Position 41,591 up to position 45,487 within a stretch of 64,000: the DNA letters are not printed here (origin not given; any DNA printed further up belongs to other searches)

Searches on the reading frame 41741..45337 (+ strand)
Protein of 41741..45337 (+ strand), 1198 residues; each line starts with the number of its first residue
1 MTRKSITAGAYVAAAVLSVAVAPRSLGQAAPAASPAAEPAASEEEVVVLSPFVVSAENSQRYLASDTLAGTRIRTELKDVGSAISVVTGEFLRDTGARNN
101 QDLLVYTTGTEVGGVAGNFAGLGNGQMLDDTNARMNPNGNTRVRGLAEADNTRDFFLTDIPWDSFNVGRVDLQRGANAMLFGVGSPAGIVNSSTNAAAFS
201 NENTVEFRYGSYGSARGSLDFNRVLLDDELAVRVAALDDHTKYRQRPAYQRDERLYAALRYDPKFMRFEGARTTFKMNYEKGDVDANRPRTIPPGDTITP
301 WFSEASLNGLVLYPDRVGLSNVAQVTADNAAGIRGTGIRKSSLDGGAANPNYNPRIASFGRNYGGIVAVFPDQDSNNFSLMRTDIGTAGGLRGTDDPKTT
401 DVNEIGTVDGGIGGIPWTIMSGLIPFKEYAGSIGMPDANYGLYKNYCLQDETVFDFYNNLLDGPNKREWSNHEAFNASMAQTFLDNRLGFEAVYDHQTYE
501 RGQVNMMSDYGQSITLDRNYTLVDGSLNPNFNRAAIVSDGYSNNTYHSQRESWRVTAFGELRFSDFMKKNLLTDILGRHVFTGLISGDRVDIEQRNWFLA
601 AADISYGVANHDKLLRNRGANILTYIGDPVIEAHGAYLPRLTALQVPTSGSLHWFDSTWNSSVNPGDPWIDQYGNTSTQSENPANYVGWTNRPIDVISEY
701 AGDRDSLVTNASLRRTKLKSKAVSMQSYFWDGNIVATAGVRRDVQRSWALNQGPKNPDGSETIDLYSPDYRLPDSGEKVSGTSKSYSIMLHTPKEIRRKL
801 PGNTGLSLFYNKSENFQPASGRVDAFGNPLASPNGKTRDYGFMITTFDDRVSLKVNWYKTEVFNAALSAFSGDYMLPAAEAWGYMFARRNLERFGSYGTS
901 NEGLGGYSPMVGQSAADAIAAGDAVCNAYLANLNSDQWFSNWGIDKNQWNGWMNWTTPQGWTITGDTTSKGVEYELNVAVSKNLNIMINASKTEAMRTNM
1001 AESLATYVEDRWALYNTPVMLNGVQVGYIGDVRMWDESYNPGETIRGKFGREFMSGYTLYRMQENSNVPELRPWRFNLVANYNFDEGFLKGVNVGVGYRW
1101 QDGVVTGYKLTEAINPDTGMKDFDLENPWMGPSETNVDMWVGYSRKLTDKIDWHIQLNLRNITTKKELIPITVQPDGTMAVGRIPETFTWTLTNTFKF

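Call 4: search_protein_families(library=pfam, proteins=[window:41741-45337:+], max_evalue=0.001)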
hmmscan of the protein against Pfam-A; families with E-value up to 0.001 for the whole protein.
window:41741-45337:+ (1198 aa): 1 family
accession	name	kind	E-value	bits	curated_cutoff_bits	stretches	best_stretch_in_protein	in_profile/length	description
PF07715.20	Plug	-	8.6e-07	29.9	23.9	1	77-189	2-107/107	TonB-dependent Receptor Plug Domain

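Call 13: search_protein_families(library=ncbifam, proteins=[window:41741-45337:+], max_evalue=0.001)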
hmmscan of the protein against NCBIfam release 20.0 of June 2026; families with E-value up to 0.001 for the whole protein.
window:41741-45337:+ (1198 aa): 5 families
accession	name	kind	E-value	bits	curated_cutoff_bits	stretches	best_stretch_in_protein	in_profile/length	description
NF007349.0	PRK09840.1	equivalog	1.5e-11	43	686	1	31-246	23-225/760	catecholate siderophore receptor Fiu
NF007465.0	PRK10044.1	equivalog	1.2e-09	36.9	803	1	29-248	27-241/726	ferrichrome porin FhuA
NF010650.0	PRK14049.1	equivalog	2.3e-09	36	904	1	29-258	26-250/729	ferrioxamine B receptor precursor protein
NF047944.1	FoxamRcptFoxA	equivalog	3.2e-06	25.7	1300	0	69-242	43-211/697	ferrioxamine B receptor FoxA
NF010651.0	PRK14050.1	equivalog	4.1e-06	25.2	884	1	40-232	30-224/730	TonB-dependent siderophore receptor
